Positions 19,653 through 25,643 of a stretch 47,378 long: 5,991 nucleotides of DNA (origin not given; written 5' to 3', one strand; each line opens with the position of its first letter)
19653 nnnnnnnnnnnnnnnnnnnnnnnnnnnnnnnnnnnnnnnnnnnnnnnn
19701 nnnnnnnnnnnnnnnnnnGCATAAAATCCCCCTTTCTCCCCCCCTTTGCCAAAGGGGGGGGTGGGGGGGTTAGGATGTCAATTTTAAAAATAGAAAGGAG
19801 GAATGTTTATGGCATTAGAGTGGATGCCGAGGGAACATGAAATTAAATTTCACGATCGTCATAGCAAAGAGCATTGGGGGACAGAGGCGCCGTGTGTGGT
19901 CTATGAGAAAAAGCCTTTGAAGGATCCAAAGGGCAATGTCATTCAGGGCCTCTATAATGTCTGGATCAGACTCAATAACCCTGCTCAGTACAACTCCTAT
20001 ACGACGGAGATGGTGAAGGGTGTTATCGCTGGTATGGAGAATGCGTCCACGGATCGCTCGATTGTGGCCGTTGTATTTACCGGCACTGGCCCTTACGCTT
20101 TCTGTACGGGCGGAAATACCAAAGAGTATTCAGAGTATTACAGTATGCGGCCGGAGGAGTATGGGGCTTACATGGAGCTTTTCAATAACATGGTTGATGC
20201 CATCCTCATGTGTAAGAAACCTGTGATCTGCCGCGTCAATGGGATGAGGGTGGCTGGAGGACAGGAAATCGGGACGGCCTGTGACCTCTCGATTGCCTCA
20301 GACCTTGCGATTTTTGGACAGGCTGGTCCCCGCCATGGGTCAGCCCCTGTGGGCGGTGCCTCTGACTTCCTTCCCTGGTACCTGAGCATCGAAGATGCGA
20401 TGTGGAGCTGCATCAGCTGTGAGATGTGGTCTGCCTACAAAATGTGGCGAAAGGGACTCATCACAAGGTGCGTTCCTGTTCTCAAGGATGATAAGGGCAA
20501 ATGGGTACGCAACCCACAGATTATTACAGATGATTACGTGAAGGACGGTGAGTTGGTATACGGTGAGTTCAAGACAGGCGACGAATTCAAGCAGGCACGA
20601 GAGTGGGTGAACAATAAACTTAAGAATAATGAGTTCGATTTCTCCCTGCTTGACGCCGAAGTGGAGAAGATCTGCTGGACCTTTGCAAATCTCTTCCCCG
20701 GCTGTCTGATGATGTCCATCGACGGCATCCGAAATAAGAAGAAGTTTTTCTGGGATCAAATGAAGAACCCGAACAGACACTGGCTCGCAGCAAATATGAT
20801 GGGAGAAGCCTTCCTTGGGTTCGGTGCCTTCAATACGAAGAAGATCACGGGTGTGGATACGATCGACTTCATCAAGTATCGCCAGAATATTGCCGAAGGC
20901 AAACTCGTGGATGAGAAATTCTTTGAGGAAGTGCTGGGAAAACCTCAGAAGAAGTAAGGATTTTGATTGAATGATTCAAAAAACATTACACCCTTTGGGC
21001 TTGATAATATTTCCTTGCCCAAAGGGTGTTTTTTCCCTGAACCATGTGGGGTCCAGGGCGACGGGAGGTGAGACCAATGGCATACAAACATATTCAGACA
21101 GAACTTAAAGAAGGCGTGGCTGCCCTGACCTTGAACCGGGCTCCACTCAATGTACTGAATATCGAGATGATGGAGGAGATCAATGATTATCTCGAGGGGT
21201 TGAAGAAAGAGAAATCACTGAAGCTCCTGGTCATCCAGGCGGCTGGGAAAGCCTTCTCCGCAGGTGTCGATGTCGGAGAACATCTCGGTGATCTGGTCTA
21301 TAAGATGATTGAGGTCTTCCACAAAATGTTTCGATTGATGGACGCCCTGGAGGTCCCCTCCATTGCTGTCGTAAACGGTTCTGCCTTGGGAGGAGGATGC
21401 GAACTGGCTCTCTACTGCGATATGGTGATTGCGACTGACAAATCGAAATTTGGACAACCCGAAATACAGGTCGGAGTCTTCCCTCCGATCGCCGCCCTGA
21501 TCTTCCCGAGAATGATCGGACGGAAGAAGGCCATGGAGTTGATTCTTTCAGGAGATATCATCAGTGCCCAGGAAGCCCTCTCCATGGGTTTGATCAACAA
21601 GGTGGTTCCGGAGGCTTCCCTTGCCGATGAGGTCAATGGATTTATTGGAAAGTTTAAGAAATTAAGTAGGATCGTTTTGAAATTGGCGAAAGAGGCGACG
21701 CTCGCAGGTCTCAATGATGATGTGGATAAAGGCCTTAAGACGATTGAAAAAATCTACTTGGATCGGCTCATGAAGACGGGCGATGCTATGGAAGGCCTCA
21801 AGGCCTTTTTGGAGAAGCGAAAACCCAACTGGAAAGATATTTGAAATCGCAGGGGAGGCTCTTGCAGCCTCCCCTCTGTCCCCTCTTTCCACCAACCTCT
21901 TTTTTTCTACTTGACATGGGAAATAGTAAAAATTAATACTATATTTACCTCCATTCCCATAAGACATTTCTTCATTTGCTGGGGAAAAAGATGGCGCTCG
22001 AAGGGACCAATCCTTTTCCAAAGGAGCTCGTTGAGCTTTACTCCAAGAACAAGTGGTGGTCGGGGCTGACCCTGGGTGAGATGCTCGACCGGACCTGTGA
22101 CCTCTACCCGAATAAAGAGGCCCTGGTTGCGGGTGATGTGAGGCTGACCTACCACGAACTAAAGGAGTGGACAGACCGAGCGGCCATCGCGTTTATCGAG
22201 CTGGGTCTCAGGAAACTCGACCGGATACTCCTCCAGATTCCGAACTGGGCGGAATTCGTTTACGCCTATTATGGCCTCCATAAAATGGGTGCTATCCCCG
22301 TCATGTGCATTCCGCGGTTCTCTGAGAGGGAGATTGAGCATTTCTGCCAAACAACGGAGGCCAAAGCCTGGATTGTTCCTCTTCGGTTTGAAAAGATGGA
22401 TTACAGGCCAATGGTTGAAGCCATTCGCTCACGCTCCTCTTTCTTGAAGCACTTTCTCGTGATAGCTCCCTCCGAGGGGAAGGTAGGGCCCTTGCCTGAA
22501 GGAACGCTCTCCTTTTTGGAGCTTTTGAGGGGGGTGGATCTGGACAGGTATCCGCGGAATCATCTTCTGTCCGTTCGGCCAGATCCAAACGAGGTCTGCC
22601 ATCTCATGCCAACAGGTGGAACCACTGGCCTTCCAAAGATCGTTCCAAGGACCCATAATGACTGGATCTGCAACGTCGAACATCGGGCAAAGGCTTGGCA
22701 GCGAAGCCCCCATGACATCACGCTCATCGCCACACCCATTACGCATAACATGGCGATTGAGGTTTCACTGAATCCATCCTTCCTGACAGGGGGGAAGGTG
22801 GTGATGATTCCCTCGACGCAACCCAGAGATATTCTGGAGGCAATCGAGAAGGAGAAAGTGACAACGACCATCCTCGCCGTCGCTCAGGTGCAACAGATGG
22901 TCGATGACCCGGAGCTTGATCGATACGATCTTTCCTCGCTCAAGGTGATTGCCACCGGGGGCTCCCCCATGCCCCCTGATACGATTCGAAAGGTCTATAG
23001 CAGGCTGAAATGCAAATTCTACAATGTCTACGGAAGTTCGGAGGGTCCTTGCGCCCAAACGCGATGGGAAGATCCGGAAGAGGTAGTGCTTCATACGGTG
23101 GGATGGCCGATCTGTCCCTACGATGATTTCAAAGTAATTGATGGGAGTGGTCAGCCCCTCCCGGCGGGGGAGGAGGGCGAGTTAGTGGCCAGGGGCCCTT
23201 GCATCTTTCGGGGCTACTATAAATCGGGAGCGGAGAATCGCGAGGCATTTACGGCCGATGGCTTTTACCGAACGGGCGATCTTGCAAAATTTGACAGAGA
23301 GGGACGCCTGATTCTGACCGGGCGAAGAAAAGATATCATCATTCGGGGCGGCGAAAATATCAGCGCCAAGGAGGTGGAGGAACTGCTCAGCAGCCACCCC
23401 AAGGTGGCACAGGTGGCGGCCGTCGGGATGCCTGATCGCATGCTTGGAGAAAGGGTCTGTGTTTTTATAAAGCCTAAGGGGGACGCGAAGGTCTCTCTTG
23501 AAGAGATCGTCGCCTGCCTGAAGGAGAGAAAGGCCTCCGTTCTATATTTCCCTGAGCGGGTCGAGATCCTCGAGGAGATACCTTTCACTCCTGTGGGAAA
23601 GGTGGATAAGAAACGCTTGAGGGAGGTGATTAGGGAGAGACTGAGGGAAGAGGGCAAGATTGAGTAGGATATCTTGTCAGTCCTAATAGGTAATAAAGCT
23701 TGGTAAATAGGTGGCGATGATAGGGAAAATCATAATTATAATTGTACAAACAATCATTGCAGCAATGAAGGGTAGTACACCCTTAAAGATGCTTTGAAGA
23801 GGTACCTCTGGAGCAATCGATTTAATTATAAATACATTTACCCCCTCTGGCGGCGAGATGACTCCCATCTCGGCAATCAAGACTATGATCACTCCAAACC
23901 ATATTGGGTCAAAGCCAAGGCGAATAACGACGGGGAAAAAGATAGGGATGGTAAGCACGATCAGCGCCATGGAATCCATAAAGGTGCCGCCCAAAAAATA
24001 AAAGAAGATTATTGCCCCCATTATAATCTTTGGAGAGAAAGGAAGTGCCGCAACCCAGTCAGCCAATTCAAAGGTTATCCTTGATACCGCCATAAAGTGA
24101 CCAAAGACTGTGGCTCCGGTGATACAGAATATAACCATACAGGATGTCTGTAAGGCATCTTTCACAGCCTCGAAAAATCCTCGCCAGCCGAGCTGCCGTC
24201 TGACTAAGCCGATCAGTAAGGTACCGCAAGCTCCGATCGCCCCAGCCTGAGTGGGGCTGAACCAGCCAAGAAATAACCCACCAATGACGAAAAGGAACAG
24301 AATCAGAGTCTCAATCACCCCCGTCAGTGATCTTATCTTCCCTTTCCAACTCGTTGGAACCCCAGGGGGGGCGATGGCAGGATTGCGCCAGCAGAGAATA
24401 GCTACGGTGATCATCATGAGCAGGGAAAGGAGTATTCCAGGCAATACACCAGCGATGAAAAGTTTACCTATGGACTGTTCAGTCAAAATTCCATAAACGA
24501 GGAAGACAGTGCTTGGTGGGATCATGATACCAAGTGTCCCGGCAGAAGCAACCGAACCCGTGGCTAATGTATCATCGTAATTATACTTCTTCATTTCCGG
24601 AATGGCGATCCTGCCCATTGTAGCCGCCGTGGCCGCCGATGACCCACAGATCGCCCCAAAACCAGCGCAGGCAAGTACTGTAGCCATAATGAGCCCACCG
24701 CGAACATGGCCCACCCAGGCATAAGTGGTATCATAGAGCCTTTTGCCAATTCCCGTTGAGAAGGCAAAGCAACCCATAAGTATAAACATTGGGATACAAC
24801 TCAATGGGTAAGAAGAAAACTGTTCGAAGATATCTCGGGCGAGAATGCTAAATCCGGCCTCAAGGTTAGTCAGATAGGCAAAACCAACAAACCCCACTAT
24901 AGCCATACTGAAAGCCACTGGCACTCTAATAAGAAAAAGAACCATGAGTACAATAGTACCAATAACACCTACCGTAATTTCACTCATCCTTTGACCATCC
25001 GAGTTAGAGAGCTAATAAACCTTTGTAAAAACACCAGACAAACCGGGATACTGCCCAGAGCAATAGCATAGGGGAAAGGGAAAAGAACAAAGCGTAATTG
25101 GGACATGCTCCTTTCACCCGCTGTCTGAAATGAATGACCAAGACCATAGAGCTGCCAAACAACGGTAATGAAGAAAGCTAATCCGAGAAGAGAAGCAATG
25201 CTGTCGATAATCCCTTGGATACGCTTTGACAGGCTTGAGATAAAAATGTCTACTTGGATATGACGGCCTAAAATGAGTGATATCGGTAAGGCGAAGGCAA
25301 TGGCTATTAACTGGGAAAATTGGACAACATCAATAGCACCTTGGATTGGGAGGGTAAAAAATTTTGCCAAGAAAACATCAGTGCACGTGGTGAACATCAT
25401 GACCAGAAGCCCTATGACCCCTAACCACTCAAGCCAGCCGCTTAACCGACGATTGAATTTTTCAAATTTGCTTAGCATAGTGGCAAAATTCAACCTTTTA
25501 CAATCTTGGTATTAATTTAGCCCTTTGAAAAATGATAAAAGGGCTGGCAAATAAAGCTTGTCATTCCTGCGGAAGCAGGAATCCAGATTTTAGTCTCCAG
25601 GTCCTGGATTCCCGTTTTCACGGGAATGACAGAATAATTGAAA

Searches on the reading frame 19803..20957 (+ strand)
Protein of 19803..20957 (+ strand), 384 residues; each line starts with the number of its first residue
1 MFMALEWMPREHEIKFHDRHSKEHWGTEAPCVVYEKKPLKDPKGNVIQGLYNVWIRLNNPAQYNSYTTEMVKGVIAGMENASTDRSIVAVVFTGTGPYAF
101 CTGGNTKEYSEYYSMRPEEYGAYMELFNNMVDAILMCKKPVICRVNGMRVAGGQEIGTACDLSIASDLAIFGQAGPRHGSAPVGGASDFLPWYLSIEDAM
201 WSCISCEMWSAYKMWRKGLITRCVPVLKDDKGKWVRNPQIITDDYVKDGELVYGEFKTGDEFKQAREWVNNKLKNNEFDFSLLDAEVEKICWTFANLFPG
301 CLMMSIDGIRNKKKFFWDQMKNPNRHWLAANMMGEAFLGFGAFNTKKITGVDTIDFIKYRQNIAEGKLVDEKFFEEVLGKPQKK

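Call 27: search_protein_families(library=pfam, proteins=[window:19803-20957:+], max_evalue=0.00001)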
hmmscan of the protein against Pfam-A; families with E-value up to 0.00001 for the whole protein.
window:19803-20957:+ (384 aa): 2 families
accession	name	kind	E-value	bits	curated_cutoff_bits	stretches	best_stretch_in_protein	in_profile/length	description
PF00378.25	ECH_1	-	6.8e-31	107.9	27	1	55-226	9-176/251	Enoyl-CoA hydratase/isomerase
PF16113.10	ECH_2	-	2.8e-16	60.4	27.2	1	54-225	3-173/335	Enoyl-CoA hydratase/isomerase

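Call 86: search_protein_families(library=ncbifam, proteins=[window:19803-20957:+], max_evalue=1e-20)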
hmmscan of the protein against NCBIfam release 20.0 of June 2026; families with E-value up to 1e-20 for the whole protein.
window:19803-20957:+ (384 aa): 9 families
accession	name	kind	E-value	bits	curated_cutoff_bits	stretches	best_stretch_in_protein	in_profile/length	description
TIGR03200.1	dearomat_oah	equivalog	2.2e-165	550.1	464.45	1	21-378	8-360/360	6-oxocyclohex-1-ene-1-carbonyl-CoA hydratase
TIGR03210.1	badI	equivalog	4.2e-29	101.6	467.6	1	53-228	13-184/256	2-ketocyclohexanecarboxyl-CoA hydrolase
NF046063.1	oxepin_alt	equivalog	5.7e-28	98.1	300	1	55-224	13-181/254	oxepin-CoA hydrolase, alternative type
NF005637.0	PRK07396.1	equivalog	1.7e-25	90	380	1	55-234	26-205/273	1,4-dihydroxy-2-naphthoyl-CoA synthase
NF005700.0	PRK07511.1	subfamily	2.4e-25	89.6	274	1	55-223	16-183/260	enoyl-CoA hydratase family protein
NF004840.0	PRK06190.1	equivalog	1.3e-24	87.3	253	1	55-225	17-183/260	enoyl-CoA hydratase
NF051848.1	EnCoAHydtEchA19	equivalog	1.7e-24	86.8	400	1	54-225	12-182/258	enoyl-CoA hydratase EchA19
TIGR01929.1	menB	equivalog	3.3e-24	85.8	342.7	1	55-228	16-187/259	1,4-dihydroxy-2-naphthoyl-CoA synthase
NF004517.0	PRK05862.1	equivalog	3.7e-21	75.8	396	1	54-226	16-182/257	enoyl-CoA hydratase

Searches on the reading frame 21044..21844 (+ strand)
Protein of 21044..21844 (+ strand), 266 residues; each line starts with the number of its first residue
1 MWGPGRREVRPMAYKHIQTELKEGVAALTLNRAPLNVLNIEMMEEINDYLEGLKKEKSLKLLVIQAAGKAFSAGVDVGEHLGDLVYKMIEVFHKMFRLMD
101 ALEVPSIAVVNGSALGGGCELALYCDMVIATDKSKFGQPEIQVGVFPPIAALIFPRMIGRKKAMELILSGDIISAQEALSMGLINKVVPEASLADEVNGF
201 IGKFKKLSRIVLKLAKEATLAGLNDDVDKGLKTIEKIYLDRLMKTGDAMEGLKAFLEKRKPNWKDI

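Call 27: search_protein_families(library=pfam, proteins=[window:21044-21844:+], max_evalue=0.00001)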
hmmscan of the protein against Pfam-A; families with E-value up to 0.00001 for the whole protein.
window:21044-21844:+ (266 aa): 2 families
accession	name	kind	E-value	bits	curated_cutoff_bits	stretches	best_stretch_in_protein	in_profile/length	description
PF00378.25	ECH_1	-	4.1e-57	193.8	27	1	21-265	2-250/251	Enoyl-CoA hydratase/isomerase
PF16113.10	ECH_2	-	2.2e-31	110.1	27.2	1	27-194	3-178/335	Enoyl-CoA hydratase/isomerase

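Call 86: search_protein_families(library=ncbifam, proteins=[window:21044-21844:+], max_evalue=1e-20)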
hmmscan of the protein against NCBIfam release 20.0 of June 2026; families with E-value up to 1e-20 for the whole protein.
window:21044-21844:+ (266 aa): 63 families (the best 25 are shown)
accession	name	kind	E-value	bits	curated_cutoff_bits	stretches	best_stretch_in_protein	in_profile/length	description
NF004475.0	PRK05809.1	subfamily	8.8e-57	192.5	394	1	12-265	1-259/260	short-chain-enoyl-CoA hydratase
NF004517.0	PRK05862.1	equivalog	1.3e-54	185.4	396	1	12-265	1-256/257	enoyl-CoA hydratase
NF006008.0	PRK08139.1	equivalog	1e-51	176.1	313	1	15-265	11-265/266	enoyl-CoA hydratase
NF005803.0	PRK07658.1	equivalog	2.6e-50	171.2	313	1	15-265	2-256/257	enoyl-CoA hydratase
NF006007.0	PRK08138.1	subfamily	5.2e-50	170.2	355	1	19-264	12-259/261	enoyl-CoA hydratase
NF007239.0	PRK09674.1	equivalog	1.8e-49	168.5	371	1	19-264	8-255/257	2,3-dehydroadipyl-CoA hydratase PaaF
NF005802.0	PRK07657.1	equivalog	4.4e-49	167.3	363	1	21-264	10-258/260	enoyl-CoA hydratase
TIGR03189.1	dienoyl_CoA_hyt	equivalog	6.6e-48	163.2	292.5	1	26-265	12-250/251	cyclohexa-1,5-dienecarbonyl-CoA hydratase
NF004634.0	PRK05980.1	equivalog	3.7e-46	157.6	375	1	16-263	4-260/263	crotonase/enoyl-CoA hydratase family protein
NF051848.1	EnCoAHydtEchA19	equivalog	2.5e-45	155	400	1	17-264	2-256/258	enoyl-CoA hydratase EchA19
TIGR02280.1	PaaB1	equivalog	5.6e-42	144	345.15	1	19-264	3-254/256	2-(1,2-epoxy-1,2-dihydrophenyl)acetyl-CoA isomerase PaaG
NF006566.0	PRK09076.1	subfamily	7.3e-42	143.7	286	1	15-265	5-259/260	enoyl-CoA hydratase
NF042430.2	EnCoAhydt_DpgD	equivalog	1.2e-41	142.8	400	1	22-264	4-256/258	enoyl-CoA-hydratase DpgD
NF006699.0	PRK09245.1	subfamily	3e-39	134.9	354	1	16-264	4-264/266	crotonase/enoyl-CoA hydratase family protein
NF006100.0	PRK08252.1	subfamily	1.7e-38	132.6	282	1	15-264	3-252/254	crotonase/enoyl-CoA hydratase family protein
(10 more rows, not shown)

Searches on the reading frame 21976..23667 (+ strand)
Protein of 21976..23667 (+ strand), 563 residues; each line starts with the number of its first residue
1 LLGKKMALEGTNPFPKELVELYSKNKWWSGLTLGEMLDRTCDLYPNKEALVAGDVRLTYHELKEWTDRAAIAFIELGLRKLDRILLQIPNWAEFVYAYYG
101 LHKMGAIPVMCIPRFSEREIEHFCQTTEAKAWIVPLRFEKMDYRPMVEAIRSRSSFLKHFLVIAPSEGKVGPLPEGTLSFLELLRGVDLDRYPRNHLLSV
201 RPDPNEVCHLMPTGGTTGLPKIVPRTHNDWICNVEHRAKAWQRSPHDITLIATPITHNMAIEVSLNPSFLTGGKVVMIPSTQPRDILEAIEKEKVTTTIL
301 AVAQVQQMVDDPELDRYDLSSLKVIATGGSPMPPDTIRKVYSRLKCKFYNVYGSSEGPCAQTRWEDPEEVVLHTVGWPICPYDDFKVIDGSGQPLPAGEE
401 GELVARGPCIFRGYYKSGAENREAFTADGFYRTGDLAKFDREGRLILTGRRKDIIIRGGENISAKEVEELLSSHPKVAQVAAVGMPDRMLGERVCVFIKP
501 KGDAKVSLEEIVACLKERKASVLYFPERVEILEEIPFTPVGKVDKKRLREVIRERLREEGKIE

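Call 27: search_protein_families(library=pfam, proteins=[window:21976-23667:+], max_evalue=0.00001)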
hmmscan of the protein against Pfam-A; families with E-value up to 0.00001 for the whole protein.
window:21976-23667:+ (563 aa): 2 families
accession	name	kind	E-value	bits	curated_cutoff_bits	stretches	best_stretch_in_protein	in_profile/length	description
PF00501.34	AMP-binding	-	2.8e-77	260.5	29.9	1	38-415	2-384/384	AMP-binding enzyme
PF13193.12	AMP-binding_C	-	1.7e-13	51.7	24.5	1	466-542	1-76/76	AMP-binding enzyme C-terminal domain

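Call 86: search_protein_families(library=ncbifam, proteins=[window:21976-23667:+], max_evalue=1e-20)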
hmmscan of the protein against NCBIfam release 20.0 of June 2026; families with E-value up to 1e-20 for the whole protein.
window:21976-23667:+ (563 aa): 83 families (the best 25 are shown)
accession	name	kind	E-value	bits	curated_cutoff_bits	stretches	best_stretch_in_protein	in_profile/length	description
TIGR02275.1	DHB_AMP_lig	equivalog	1.6e-124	416.1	723.55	1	13-549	5-526/526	(2,3-dihydroxybenzoyl)adenylate synthase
NF008192.1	PRK10946.1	equivalog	5.3e-107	358.3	783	1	13-555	6-532/534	(2,3-dihydroxybenzoyl)adenylate synthase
NF004837.0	PRK06187.1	subfamily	7e-103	344.7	476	1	31-554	8-524/531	long-chain-fatty-acid--CoA ligase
NF004758.0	PRK06087.1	equivalog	2.5e-101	339.8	736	1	19-559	12-542/548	medium-chain fatty-acid--CoA ligase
TIGR03208.1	cyc_hxne_CoA_lg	equivalog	5.6e-90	302.6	792.3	1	28-550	19-538/538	cyclohexanecarboxylate-CoA ligase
NF009233.0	PRK12583.1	subfamily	2.1e-84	283.9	832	1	30-558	17-556/558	fatty acid CoA ligase family protein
NF006182.0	PRK08316.1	subfamily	8.3e-82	275.3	663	1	31-554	11-519/523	fatty acyl-CoA synthetase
NF005714.0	PRK07529.1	subfamily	2.7e-79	267.2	632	1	54-551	61-575/640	acyl-CoA synthetase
NF005801.1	PRK07656.1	equivalog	1.3e-75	255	657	1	32-549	2-500/500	FadD3 family acyl-CoA ligase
NF006181.0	PRK08314.1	subfamily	1.3e-70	238.2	705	1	32-554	25-556/563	long-chain-fatty-acid--CoA ligase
NF005676.0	PRK07470.1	equivalog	9.8e-67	225.8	774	1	32-555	21-532/544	acyl-CoA synthetase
NF004114.0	PRK05605.1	equivalog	4.4e-64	216.8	766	1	177-555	195-572/575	long-chain-fatty-acid--CoA ligase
NF005463.0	PRK07059.1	subfamily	6.4e-64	216.3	869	1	196-550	195-554/557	long-chain-fatty-acid--CoA ligase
NF004511.1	PRK05852.1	equivalog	1.4e-63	215.3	650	1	210-550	160-502/505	FadD7 family fatty acid--CoA ligase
NF005863.0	PRK07798.1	subfamily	2.2e-63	214.7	543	1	31-558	4-537/540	acyl-CoA synthetase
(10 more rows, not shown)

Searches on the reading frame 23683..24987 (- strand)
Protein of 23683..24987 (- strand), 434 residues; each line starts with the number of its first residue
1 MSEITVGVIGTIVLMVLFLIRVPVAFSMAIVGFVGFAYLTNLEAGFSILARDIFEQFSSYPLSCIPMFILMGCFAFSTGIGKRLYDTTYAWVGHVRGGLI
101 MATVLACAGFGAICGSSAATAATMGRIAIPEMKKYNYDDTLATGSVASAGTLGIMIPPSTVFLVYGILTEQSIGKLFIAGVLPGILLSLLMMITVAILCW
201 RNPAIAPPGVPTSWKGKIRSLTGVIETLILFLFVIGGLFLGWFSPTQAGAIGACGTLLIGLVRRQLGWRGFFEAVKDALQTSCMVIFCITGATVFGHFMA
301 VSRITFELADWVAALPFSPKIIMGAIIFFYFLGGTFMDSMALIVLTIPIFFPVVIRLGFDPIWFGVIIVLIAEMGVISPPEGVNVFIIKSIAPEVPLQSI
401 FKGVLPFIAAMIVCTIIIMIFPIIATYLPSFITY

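Call 27: search_protein_families(library=pfam, proteins=[window:23683-24987:-], max_evalue=0.00001)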
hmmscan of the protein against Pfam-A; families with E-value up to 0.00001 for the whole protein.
window:23683-24987:- (434 aa): 1 family
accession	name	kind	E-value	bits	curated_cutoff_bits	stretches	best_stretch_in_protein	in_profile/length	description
PF06808.19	DctM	-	9.8e-100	334.7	23.8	1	12-422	2-411/413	Tripartite ATP-independent periplasmic transporter, DctM component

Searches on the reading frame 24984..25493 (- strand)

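Call 27: search_protein_families(library=pfam, proteins=[window:24984-25493:-], max_evalue=0.00001)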
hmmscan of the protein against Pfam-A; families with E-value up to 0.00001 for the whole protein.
window:24984-25493:- (169 aa): 1 family
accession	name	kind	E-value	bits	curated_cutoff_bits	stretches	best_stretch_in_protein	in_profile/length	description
PF04290.18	DctQ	-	2.2e-18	66.9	28.3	1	32-164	1-131/132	Tripartite ATP-independent periplasmic transporters, DctQ component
